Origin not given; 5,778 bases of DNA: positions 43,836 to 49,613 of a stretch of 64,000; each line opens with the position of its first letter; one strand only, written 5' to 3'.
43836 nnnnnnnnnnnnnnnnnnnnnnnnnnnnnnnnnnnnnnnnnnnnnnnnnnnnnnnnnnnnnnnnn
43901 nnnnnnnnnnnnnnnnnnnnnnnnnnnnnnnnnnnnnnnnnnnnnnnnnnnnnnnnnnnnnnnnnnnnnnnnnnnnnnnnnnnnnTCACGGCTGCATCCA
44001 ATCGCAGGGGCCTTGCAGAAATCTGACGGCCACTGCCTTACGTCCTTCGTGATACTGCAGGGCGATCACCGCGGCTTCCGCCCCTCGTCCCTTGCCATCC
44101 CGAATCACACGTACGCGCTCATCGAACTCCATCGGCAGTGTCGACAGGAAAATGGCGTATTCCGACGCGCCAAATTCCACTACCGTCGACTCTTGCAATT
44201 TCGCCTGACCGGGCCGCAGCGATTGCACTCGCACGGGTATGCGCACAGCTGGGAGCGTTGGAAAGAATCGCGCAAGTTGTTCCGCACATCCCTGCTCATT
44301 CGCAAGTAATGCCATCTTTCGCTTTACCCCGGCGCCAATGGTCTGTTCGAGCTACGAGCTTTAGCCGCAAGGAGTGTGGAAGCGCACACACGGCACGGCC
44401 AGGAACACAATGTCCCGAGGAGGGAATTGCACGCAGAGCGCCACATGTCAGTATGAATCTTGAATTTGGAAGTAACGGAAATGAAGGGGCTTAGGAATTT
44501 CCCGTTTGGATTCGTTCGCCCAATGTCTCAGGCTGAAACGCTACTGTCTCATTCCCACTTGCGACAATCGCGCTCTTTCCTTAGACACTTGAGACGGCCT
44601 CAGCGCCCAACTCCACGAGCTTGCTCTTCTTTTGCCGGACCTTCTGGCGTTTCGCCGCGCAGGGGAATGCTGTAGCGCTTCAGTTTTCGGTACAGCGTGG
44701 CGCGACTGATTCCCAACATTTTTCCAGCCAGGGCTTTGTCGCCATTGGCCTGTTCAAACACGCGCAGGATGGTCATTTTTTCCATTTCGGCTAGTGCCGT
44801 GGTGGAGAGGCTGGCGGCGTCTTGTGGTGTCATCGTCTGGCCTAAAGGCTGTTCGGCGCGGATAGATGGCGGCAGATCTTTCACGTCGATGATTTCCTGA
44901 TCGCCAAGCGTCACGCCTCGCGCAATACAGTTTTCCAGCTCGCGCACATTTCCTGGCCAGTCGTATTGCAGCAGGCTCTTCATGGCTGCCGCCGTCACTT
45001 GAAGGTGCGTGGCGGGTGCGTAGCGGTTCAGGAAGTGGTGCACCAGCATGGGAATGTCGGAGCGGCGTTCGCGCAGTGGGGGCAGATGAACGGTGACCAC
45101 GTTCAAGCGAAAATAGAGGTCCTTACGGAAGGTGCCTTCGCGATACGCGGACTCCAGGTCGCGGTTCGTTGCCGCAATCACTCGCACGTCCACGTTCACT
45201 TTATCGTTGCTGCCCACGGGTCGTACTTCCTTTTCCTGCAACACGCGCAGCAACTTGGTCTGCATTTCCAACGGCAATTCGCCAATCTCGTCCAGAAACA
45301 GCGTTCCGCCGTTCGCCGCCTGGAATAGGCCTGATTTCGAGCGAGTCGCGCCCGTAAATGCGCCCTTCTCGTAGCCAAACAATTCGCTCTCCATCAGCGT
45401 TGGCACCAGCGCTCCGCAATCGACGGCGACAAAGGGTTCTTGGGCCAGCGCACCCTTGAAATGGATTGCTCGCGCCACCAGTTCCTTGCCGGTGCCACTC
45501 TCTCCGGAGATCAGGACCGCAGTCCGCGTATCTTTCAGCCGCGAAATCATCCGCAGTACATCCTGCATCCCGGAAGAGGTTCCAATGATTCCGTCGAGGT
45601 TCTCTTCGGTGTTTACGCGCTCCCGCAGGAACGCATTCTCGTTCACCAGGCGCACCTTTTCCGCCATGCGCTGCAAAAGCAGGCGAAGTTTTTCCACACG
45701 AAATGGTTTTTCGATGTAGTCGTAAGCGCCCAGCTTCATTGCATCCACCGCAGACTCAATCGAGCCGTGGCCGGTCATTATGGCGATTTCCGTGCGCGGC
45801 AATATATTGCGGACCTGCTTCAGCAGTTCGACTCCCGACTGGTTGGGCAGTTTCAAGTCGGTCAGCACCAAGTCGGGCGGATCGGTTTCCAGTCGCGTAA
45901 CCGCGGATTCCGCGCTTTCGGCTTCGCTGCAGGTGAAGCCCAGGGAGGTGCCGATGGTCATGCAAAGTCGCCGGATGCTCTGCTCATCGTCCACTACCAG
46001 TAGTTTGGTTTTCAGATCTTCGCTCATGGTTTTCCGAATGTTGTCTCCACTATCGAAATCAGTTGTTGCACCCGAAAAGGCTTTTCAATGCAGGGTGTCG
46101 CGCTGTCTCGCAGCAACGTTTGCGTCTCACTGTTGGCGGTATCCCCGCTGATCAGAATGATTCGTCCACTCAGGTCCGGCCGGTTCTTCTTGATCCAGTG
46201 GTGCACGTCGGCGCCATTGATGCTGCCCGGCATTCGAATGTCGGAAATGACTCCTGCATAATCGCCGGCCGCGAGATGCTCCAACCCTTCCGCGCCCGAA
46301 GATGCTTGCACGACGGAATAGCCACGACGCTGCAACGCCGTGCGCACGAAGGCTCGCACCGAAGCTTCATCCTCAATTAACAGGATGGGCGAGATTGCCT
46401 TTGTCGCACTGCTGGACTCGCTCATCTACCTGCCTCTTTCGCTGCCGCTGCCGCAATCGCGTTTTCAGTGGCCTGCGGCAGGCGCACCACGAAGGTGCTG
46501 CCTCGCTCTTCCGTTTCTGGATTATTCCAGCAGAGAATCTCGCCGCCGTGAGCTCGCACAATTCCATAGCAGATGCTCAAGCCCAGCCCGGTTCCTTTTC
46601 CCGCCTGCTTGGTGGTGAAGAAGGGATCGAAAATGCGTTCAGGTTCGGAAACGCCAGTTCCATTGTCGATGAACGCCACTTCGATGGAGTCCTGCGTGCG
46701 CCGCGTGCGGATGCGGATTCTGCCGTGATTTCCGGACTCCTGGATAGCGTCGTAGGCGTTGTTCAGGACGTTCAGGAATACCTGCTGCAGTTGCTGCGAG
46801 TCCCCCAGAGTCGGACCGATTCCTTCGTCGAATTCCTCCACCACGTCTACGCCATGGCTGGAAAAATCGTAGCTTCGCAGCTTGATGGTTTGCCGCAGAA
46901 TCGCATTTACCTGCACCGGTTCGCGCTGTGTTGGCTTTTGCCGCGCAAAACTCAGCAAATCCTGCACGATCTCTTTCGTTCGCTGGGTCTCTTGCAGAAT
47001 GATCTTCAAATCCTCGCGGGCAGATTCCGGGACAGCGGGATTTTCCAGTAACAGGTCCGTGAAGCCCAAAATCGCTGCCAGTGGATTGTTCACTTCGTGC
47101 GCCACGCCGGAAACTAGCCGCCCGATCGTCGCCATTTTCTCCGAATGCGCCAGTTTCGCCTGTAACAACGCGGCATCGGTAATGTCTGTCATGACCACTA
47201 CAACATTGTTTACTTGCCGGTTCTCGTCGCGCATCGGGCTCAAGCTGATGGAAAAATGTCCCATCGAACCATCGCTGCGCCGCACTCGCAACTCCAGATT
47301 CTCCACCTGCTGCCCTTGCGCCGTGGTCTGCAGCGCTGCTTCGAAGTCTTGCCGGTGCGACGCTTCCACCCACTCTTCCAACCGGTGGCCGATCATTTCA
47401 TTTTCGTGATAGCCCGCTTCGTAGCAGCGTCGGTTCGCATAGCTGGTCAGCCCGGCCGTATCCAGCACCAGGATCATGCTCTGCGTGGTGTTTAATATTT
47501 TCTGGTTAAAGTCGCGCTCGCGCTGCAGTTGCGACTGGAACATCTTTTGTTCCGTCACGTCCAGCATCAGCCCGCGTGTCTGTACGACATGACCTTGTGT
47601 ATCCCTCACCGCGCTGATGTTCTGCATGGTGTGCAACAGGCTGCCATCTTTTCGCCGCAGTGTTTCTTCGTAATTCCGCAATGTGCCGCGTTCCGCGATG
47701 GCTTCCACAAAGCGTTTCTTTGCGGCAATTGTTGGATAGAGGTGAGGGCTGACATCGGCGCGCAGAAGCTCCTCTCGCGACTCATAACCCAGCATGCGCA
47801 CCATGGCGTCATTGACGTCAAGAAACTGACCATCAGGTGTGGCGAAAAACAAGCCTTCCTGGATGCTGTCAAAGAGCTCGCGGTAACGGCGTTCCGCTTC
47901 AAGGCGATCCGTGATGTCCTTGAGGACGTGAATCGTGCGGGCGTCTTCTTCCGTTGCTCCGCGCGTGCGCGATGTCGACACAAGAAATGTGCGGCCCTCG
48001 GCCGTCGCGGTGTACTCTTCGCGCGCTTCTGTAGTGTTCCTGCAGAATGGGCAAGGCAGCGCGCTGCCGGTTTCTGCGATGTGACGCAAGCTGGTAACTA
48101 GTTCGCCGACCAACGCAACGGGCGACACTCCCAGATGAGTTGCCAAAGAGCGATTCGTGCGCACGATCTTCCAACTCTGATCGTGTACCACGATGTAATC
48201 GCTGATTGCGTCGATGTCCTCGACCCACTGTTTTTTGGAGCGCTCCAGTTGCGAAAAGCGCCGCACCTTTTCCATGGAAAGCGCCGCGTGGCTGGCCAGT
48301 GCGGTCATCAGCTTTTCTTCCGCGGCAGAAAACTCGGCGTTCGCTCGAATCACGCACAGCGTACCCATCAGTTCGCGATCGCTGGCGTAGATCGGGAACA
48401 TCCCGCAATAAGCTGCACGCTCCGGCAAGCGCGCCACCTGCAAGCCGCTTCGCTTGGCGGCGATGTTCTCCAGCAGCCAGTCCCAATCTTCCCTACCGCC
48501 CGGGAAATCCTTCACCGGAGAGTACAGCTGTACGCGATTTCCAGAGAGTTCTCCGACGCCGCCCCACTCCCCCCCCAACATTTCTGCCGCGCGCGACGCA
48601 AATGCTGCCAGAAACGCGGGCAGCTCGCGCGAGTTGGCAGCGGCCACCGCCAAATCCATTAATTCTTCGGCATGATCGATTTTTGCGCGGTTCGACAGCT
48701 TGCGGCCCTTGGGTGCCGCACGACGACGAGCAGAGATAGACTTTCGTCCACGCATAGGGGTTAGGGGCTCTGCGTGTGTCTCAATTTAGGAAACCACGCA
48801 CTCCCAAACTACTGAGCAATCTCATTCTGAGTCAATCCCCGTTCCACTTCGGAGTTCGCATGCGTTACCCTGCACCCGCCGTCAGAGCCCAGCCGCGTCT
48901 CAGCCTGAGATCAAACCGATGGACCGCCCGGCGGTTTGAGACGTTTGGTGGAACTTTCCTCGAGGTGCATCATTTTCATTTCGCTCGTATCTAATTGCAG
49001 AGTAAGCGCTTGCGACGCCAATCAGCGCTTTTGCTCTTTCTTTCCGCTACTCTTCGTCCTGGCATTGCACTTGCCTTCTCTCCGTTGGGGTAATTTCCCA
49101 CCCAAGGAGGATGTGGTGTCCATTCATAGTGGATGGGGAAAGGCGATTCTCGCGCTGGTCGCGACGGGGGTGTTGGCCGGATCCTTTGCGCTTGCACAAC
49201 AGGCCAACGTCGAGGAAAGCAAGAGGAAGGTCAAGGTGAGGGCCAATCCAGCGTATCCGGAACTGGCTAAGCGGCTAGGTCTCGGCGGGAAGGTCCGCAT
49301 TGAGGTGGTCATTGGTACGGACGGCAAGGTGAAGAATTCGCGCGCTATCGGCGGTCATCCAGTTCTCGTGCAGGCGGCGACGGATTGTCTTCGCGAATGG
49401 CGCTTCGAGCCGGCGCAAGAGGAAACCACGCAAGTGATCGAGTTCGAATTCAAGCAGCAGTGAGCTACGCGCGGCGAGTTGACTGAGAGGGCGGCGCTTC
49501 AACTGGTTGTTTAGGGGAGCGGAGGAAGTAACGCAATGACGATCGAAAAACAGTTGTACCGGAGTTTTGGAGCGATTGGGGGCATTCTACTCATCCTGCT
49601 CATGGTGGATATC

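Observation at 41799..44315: Uncharacterised three-gene module embedded between a sigma-54 two-component operon and a Che cluster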

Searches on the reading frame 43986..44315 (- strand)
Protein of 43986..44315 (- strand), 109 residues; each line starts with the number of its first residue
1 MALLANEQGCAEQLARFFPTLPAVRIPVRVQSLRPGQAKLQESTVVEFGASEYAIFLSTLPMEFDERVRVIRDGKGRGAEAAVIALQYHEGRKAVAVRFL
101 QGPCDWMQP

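Call 3: search_protein_families(library=pfam, proteins=[window:43986-44315:-], max_evalue=1)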
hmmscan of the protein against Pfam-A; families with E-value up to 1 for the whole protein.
window:43986-44315:- (109 aa): 0 families

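Call 4: search_protein_families(library=ncbifam, proteins=[window:43986-44315:-], max_evalue=1)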
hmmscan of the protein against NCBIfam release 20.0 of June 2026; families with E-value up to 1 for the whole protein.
window:43986-44315:- (109 aa): 1 family
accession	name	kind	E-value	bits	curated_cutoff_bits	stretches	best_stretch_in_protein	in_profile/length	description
TIGR01761.1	thiaz-red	subfamily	0.058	12.9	188.8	1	4-51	111-155/350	thiazolinyl imide reductase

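Call 8: find_homologous_proteins(query=window:43986-44315:-)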
Query window:43986-44315:- (109 aa): 885 proteins with E <= 0.001 among 902 candidates; the best 120 are listed.
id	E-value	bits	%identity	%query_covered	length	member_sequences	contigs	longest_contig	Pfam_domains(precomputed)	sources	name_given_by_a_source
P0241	3.7e-63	228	96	100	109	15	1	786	-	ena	-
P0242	3.8e-62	225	94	100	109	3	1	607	-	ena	-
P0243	1.4e-61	223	95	100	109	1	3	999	-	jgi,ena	-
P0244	1.4e-61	223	94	100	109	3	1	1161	-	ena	-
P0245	1.9e-61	222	94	100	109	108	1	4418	-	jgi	jgi:hypothetical protein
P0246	1.2e-60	220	93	100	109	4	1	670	-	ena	-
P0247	4.2e-57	208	92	98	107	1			-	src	-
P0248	7.4e-57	208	87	100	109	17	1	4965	-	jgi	jgi:hypothetical protein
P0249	8.4e-57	207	89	100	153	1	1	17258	-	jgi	jgi:hypothetical protein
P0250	3.3e-56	206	87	99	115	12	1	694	-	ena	-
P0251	6.5e-54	198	82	100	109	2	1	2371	-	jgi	jgi:hypothetical protein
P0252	1.8e-53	197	84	100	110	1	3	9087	-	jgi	jgi:hypothetical protein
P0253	2.0e-51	190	81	99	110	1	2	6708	-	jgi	jgi:hypothetical protein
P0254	4.4e-51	189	81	99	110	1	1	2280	-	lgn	-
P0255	2.8e-50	187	81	99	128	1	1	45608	-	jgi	jgi:hypothetical protein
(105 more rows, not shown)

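Call 44: search_protein_families(library=pfam, alignment_id=A3, max_evalue=10)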
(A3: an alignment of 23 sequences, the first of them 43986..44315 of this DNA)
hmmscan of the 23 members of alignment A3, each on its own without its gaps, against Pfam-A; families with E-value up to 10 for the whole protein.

A. member 1, window:43986-44315:- (109 aa): 0 families

B. families by the number of members that match (of 23 scanned): 11 families
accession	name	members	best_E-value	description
PF20060.4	DUF6459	2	0.013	Family of unknown function (DUF6459)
PF03614.18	Flag1_repress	1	0.052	Repressor of phase-1 flagellin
PF18045.7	ISP3_C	1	0.067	ISP3 C-terminal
PF09972.14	DUF2207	1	0.091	Predicted membrane protein (DUF2207) N-terminal domain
PF21456.2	Gp7_6th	1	0.1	Baseplate wedge protein gp7, domain VI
PF13144.11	ChapFlgA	1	0.11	Chaperone for flagella basal body P-ring formation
PF01568.27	Molydop_binding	1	0.12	Molydopterin dinucleotide binding domain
PF17789.7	MG4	1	0.18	Macroglobulin domain MG4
PF21775.3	PutA_1st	1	0.23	PutA, RHH domain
PF15270.11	ACI44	1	0.24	Metallo-carboxypeptidase inhibitor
PF03095.20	PTPA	1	0.28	Phosphotyrosyl phosphate activator (PTPA) protein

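Call 45: search_solved_structures(query=A3, max_evalue=10, show_alignments=2)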
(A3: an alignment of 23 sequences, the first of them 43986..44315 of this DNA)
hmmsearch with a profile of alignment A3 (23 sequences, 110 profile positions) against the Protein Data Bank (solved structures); distinct sequences matched with E-value up to 10: 0.

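Call 59: predict_structure(alignment_id=A4)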
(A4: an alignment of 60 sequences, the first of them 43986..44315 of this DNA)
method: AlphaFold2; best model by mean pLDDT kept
length: 109 residues; sequences in the alignment: 60
mean_pLDDT: 83.3   pTM: 0.78
mean pLDDT of the five models: 83.3, 82.5, 82.0, 80.8, 80.8
residues with pLDDT >= 90: 51; 70-90: 44; 50-70: 7; < 50: 7
segments of 3 or more residues with pLDDT < 50: 1-7
pLDDT, mean of each block of 10 residues (from residue 1): 50 87 91 78 92 91 92 81 89 90 75
secondary structure, 60 per line:
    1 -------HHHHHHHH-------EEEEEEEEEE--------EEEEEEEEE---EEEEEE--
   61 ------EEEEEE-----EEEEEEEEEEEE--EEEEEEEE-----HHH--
elements in order: H8-15 E23-32 E41-49 E53-58 E67-72 E78-89 E92-99

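Call 63: fold_search(model_id=the predicted structure, library=pdb)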
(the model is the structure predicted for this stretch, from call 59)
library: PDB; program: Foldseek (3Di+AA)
matches with E <= 10: 884; with E <= 0.001: 0
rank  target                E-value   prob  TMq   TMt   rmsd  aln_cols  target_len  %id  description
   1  5ej1_A                1.9e-03  1.00  0.54  0.10   3.7        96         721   17  Pre-translocation state of bacterial cellulose synthase (released 2016-03-30)
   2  5vx6_A                2.1e-03  1.00  0.59  0.33   4.1        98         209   11  Structure of Bacillus subtilis Inhibitor of motility (MotI/DgrA) (released 2017-11-22)
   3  4hg6_A                2.4e-03  1.00  0.61  0.10   3.8       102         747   17  Structure of a cellulose synthase - cellulose translocation intermediate (released 2012-12-19)
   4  4p00_A                2.4e-03  1.00  0.56  0.10   3.5        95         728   16  Bacterial Cellulose Synthase in complex with cyclic-di-GMP and UDP (released 2014-04-09)
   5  5vx6_B                8.2e-03  1.00  0.58  0.32   3.8        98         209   12  Structure of Bacillus subtilis Inhibitor of motility (MotI/DgrA) (released 2017-11-22)
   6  4xrn_D                8.7e-03  1.00  0.49  0.50   4.1        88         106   14  Pilz domain with c-di-gmp of a protein from Pseudomonas aeruginosa (released 2016-02-03)
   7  5y6f                  1.0e-02  1.00  0.51  0.27   3.6        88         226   12  Crystal structure of YcgR in complex with c-di-GMP from Escherichia coli (released 2018-07-18)
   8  4rt0_C                1.1e-02  1.00  0.52  0.52   4.5        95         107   14  Structure of the Alg44 PilZ domain from Pseudomonas aeruginosa PAO1 in complex with c-di-GMP (released 2015-04-08)
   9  4ywn_B                1.3e-02  1.00  0.49  0.40   6.3       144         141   10  Crystal structure of NADH-FMN oxidoreductase from Mycobacterium avium (released 2015-04-01)
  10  9u62_B                1.4e-02  1.00  0.43  0.12   4.5        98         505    9  AP pathways C3 convertase C3bBbP and C3 complex (released 2026-01-14)
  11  9fnn_A                1.5e-02  1.00  0.58  0.09   2.2        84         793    8  Cryo-EM structure of the c-di-GMP-saturated 'crown'less Bcs macrocomplex for cellulose secretion in E. coli (released 2024-10-16)
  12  2rde_A                1.6e-02  1.00  0.57  0.29   3.0        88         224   10  Crystal structure of VCA0042 complexed with c-di-GMP (released 2007-10-30)
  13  5ked_A                1.6e-02  1.00  0.48  0.26   4.1        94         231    4  Structure of the 2.65 Angstrom P2(1) crystal of K. pneumonia MrkH (released 2016-08-17)
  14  4rt0_A                1.8e-02  0.99  0.45  0.45   4.4        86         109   10  Structure of the Alg44 PilZ domain from Pseudomonas aeruginosa PAO1 in complex with c-di-GMP (released 2015-04-08)
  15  5y6g                  1.9e-02  1.00  0.51  0.44   4.0       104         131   12  PilZ domain with c-di-GMP of YcgR from Escherichia coli (released 2018-07-18)
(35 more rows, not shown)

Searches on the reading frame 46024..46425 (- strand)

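Call 3: search_protein_families(library=pfam, proteins=[window:46024-46425:-], max_evalue=1)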
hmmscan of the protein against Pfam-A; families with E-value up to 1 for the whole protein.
window:46024-46425:- (133 aa): 2 families
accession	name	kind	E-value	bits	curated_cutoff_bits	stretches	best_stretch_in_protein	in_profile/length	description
PF00072.30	Response_reg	-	2.6e-20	73.1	30.2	1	14-126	1-110/111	Response regulator receiver domain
PF23198.2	PDE8A_N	-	0.018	15.4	29.6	1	18-103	17-102/147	PDE8A-like, N-terminal domain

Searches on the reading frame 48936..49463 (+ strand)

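Call 84: search_protein_families(library=pfam, proteins=[window:48936-49463:+], max_evalue=0.01)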
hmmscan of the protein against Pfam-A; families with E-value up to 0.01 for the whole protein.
window:48936-49463:+ (175 aa): 1 family
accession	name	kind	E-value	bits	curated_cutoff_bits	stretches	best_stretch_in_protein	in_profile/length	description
PF03544.19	TonB_C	-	6.7e-16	58.9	24.6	1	104-172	2-77/79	Gram-negative bacterial TonB protein C-terminal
